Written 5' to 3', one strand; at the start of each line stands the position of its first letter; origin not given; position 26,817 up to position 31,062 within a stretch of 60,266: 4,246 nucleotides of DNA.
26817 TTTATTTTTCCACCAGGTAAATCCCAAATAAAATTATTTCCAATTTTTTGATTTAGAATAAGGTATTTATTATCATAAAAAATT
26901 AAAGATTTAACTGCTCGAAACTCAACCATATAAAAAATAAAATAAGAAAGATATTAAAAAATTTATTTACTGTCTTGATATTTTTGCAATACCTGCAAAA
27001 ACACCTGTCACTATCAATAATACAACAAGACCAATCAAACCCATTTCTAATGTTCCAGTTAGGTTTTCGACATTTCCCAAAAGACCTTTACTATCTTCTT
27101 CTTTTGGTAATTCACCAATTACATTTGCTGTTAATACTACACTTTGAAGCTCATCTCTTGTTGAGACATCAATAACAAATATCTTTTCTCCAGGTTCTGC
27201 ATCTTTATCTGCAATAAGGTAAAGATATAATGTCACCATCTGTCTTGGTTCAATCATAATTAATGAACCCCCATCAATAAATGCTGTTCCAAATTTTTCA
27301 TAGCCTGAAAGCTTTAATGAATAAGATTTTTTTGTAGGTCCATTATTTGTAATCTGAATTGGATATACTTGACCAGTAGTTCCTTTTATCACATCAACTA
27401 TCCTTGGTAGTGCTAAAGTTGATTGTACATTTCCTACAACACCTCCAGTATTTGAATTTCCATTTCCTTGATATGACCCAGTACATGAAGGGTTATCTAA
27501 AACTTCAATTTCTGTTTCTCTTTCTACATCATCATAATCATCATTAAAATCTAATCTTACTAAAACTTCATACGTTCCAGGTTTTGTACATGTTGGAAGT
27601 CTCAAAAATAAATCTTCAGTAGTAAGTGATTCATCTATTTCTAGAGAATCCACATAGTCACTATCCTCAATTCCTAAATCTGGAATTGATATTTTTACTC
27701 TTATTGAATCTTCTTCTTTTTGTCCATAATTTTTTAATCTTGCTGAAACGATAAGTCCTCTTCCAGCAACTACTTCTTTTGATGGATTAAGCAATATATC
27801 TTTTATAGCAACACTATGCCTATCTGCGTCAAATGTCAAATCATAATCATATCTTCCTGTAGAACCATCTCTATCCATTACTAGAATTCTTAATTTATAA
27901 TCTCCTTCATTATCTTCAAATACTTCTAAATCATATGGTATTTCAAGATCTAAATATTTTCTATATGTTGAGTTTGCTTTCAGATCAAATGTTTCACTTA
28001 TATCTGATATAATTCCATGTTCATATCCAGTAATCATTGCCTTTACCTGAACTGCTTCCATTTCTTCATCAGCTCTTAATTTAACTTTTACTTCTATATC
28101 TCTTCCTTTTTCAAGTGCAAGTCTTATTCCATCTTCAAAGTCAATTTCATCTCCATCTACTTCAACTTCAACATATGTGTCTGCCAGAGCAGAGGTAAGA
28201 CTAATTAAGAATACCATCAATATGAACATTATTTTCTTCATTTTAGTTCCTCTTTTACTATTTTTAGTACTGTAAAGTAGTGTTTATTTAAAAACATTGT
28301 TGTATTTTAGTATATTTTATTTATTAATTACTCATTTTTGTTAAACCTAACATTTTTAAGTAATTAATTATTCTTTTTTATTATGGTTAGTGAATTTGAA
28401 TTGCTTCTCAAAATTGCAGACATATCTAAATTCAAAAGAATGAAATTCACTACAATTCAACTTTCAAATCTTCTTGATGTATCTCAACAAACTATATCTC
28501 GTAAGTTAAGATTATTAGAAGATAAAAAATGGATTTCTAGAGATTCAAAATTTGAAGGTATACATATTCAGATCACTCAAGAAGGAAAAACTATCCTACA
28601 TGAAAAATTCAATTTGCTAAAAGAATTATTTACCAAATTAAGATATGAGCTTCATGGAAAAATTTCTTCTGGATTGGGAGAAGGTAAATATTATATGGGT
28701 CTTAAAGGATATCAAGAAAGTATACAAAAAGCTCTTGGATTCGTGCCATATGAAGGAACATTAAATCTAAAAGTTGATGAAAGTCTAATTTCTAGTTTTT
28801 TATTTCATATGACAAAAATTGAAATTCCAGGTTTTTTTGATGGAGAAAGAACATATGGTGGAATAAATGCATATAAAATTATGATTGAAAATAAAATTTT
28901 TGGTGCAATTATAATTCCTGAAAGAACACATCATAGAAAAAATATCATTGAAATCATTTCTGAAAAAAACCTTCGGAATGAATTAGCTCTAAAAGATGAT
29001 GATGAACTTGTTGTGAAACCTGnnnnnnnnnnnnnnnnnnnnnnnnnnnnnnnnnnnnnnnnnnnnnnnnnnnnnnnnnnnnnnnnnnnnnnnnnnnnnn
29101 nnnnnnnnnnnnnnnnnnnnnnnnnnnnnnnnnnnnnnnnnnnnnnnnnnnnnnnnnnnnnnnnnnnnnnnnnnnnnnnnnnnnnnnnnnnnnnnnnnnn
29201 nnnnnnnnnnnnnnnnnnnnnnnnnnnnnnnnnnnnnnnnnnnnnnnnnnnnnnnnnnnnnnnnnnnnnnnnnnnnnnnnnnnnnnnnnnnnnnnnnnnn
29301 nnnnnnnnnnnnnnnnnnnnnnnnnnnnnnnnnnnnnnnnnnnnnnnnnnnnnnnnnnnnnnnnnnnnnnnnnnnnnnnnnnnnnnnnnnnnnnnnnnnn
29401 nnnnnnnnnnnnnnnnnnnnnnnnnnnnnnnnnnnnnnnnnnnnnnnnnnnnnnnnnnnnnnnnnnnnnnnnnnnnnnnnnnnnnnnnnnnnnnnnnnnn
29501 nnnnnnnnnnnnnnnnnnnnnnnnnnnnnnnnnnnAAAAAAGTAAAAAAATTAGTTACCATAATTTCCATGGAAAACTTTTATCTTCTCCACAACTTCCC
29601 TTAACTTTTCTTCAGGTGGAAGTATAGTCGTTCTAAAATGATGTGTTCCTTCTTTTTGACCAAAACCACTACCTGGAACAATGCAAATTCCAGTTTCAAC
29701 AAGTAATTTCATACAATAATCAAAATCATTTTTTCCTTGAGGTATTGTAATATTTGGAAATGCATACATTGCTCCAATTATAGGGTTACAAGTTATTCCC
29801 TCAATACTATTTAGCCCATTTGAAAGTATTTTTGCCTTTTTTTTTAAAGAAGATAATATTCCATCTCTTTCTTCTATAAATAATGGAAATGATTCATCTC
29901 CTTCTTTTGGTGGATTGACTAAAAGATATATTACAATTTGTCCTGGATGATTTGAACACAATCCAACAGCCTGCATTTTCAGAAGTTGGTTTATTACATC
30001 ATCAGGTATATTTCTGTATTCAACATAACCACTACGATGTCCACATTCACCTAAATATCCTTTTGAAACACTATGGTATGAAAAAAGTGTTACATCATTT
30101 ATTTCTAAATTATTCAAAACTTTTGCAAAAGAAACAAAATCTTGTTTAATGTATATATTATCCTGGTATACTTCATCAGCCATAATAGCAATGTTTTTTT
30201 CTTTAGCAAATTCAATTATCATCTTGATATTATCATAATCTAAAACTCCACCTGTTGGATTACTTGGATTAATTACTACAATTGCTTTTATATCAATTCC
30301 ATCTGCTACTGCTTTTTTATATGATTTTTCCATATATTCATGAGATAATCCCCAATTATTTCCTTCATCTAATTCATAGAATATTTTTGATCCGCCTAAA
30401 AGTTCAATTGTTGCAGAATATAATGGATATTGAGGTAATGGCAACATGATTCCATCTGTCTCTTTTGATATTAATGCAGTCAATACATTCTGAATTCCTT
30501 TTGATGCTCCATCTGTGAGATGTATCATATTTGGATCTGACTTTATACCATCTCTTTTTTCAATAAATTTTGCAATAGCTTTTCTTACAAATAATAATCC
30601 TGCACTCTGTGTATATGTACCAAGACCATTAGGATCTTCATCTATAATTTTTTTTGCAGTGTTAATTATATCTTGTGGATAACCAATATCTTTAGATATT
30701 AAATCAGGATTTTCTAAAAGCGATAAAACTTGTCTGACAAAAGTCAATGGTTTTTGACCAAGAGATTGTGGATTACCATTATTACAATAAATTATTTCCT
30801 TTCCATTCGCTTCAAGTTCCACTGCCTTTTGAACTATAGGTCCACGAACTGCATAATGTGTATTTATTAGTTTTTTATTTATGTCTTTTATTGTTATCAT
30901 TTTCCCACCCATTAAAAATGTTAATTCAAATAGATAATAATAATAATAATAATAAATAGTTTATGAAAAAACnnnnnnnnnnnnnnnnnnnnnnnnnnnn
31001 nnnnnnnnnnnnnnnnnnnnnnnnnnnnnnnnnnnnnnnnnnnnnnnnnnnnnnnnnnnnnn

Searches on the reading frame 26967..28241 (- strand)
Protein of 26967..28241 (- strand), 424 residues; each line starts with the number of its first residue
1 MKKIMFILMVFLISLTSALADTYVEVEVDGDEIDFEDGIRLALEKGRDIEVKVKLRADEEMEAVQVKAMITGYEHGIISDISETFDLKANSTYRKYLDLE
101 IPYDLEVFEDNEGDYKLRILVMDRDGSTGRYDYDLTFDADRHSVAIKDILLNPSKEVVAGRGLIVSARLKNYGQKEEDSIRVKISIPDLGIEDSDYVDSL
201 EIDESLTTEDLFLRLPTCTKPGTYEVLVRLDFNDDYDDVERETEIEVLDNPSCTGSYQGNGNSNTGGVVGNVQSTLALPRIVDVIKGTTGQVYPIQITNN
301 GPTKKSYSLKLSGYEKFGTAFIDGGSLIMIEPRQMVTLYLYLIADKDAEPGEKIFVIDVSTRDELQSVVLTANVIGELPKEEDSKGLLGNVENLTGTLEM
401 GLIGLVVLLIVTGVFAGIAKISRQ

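Call 15: search_protein_families(library=pfam, proteins=[window:26967-28241:-])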
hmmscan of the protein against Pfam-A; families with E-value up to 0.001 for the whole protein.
window:26967-28241:- (424 aa): 1 family
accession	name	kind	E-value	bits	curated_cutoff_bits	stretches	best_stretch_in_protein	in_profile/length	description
PF11614.14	FixG_C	-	2.8e-06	27.9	25.6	1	292-363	34-105/119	IG-like fold at C-terminal of FixG, putative oxidoreductase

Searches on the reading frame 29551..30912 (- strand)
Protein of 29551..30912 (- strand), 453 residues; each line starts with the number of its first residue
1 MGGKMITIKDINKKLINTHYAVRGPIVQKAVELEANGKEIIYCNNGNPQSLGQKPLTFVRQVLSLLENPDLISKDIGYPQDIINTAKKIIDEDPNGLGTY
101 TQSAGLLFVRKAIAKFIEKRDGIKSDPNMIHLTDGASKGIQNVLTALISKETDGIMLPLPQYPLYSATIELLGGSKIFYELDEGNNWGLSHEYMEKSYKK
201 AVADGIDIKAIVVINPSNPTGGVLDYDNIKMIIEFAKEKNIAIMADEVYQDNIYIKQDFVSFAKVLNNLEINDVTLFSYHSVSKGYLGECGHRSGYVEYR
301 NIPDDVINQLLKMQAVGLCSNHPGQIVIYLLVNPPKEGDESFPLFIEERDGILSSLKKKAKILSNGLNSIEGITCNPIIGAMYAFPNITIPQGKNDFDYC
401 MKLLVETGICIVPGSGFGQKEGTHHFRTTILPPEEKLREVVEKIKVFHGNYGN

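Call 15: search_protein_families(library=pfam, proteins=[window:29551-30912:-])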
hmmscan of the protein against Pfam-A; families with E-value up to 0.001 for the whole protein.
window:29551-30912:- (453 aa): 1 family
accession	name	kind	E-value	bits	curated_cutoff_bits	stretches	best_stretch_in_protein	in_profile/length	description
PF00155.27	Aminotran_1_2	-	8.8e-44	150.6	19.7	1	82-444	19-361/361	Aminotransferase class I and II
